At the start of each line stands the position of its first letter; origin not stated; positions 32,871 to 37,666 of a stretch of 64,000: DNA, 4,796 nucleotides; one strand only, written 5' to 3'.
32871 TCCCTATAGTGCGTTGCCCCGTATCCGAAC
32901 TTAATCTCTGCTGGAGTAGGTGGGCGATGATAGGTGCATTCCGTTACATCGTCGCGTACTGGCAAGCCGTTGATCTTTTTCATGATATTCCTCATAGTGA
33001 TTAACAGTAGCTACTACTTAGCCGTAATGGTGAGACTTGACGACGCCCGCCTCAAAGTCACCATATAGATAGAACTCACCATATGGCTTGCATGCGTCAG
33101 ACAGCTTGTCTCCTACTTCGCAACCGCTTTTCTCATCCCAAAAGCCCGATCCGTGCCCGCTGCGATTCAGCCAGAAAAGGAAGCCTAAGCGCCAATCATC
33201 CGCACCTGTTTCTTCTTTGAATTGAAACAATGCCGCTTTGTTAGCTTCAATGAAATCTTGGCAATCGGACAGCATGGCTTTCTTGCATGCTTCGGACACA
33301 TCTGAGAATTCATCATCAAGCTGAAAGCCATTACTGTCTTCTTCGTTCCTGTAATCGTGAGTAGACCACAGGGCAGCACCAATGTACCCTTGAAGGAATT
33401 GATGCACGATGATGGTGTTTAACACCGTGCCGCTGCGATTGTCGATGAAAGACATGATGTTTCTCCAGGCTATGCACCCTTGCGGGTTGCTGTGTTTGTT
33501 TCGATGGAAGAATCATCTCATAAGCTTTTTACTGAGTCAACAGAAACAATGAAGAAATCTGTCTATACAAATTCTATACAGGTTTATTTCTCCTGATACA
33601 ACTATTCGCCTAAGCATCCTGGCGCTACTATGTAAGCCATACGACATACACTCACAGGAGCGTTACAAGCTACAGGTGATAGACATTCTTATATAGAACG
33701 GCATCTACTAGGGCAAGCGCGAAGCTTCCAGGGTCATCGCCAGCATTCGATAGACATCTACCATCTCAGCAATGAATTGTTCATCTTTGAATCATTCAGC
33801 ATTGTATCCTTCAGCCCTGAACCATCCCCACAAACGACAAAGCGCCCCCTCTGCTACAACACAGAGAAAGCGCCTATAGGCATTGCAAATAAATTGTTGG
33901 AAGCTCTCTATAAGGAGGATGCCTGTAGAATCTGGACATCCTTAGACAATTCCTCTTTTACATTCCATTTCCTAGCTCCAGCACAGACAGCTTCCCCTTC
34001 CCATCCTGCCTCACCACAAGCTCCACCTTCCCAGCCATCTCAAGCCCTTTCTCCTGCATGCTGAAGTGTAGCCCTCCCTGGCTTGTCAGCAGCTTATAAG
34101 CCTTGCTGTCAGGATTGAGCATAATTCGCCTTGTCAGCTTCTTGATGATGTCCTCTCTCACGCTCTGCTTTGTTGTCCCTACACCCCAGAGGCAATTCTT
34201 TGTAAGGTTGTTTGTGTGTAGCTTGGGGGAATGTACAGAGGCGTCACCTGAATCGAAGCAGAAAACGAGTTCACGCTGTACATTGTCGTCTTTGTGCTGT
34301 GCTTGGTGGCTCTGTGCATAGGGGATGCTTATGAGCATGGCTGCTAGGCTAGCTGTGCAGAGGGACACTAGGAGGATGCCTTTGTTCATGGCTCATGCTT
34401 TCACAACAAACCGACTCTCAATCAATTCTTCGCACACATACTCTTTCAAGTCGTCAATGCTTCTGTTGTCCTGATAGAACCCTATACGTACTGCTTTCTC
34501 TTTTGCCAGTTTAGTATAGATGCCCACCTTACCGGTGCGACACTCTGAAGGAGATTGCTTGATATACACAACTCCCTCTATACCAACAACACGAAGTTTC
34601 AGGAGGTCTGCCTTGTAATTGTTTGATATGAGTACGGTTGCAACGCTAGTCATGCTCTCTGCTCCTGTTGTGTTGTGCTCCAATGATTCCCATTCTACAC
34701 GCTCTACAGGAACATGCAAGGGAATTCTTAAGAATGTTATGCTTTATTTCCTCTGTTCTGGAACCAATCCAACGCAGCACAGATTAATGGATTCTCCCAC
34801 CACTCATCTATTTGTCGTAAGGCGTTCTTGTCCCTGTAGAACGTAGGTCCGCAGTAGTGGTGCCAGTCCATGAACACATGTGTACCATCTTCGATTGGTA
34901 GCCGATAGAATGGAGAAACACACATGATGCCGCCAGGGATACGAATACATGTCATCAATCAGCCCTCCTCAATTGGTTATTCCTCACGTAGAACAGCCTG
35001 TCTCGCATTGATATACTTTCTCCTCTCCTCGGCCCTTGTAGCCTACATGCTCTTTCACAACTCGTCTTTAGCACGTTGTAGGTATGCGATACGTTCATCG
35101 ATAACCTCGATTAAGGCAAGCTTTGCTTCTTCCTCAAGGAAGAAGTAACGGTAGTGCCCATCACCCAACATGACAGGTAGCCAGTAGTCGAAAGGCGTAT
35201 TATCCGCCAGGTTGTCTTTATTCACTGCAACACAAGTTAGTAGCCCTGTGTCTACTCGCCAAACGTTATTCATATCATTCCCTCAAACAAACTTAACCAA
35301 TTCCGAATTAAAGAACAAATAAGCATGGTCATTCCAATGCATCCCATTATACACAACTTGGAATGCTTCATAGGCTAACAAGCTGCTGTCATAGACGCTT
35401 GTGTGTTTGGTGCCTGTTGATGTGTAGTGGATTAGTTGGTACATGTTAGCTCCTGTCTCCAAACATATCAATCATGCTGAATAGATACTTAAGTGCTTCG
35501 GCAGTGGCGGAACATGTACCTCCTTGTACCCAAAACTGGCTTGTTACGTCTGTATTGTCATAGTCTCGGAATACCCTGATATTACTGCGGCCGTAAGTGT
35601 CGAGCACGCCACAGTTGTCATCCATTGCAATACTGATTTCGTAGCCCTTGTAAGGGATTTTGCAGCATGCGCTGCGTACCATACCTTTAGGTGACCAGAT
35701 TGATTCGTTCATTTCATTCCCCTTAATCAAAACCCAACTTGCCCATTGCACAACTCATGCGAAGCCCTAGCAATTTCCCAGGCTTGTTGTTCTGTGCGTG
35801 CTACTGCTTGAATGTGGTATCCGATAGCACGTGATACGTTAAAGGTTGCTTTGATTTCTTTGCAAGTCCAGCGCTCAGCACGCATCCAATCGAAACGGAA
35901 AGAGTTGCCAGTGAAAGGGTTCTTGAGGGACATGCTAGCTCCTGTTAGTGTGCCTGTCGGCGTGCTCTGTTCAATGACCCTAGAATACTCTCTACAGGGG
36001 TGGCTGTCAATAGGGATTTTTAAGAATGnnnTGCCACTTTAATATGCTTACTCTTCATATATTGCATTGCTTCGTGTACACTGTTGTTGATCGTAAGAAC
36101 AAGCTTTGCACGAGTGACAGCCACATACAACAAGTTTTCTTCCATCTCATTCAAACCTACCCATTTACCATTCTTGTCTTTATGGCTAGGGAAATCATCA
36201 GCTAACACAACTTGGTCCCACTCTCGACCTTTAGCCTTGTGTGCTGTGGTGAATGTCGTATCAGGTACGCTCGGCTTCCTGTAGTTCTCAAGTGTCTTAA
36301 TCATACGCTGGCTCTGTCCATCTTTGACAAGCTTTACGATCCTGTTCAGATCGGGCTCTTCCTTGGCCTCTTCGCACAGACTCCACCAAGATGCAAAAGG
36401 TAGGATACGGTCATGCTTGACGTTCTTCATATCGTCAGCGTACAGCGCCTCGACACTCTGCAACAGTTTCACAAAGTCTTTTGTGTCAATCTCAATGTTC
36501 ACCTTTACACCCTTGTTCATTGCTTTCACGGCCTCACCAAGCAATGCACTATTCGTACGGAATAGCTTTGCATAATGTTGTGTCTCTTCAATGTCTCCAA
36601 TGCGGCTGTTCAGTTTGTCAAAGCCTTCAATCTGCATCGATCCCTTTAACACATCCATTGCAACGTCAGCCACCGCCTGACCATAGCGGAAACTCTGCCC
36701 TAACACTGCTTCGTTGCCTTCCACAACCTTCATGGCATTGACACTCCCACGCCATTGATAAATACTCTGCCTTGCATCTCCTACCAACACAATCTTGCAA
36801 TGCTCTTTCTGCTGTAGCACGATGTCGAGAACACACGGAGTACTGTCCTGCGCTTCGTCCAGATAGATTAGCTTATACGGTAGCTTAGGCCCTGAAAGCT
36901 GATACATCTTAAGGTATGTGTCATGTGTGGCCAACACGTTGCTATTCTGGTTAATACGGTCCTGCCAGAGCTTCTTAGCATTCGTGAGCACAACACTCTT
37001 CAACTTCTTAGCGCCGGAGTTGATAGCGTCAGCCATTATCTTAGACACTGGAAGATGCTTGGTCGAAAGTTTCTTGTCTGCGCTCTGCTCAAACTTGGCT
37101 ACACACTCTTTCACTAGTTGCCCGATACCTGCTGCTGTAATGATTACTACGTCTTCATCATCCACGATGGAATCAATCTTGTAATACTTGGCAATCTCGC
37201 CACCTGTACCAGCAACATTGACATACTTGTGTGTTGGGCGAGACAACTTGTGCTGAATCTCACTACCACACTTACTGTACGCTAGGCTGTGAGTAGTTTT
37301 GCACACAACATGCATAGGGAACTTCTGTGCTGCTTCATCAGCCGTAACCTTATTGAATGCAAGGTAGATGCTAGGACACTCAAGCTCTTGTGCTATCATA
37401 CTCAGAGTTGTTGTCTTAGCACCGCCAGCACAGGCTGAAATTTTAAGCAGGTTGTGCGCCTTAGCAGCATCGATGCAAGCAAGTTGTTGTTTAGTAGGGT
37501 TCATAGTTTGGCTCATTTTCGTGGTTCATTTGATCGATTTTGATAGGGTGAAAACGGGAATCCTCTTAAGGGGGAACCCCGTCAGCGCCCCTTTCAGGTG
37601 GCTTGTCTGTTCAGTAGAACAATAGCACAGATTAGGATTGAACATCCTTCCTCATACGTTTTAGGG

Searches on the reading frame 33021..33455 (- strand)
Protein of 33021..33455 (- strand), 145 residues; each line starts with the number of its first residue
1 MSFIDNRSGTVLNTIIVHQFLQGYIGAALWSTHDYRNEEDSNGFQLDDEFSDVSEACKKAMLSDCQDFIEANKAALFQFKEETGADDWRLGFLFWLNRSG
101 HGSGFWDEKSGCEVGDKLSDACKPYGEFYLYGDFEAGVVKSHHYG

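Call 54: search_protein_families(library=phrogs, proteins=[window:33021-33455:-], max_evalue=0.00001)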
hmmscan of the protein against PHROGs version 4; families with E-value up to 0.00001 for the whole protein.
window:33021-33455:- (145 aa): 2 families
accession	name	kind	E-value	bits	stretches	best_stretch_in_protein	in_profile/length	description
phrog_1915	-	unknown function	1.4e-22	81.6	1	12-131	4-131/141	-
phrog_20867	-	unknown function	4.4e-08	34.2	1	16-128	48-170/193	-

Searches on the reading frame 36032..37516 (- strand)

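Call 54: search_protein_families(library=phrogs, proteins=[window:36032-37516:-], max_evalue=0.00001)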
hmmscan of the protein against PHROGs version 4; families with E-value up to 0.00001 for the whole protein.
window:36032-37516:- (495 aa): 2 families
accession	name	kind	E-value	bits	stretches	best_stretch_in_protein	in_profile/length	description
phrog_1967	-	DNA, RNA and nucleotide metabolism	3.9e-125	420.3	1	4-489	150-679/776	DNA helicase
phrog_325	-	DNA, RNA and nucleotide metabolism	4.6e-06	26.2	0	423-485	821-875/986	Dda-like helicase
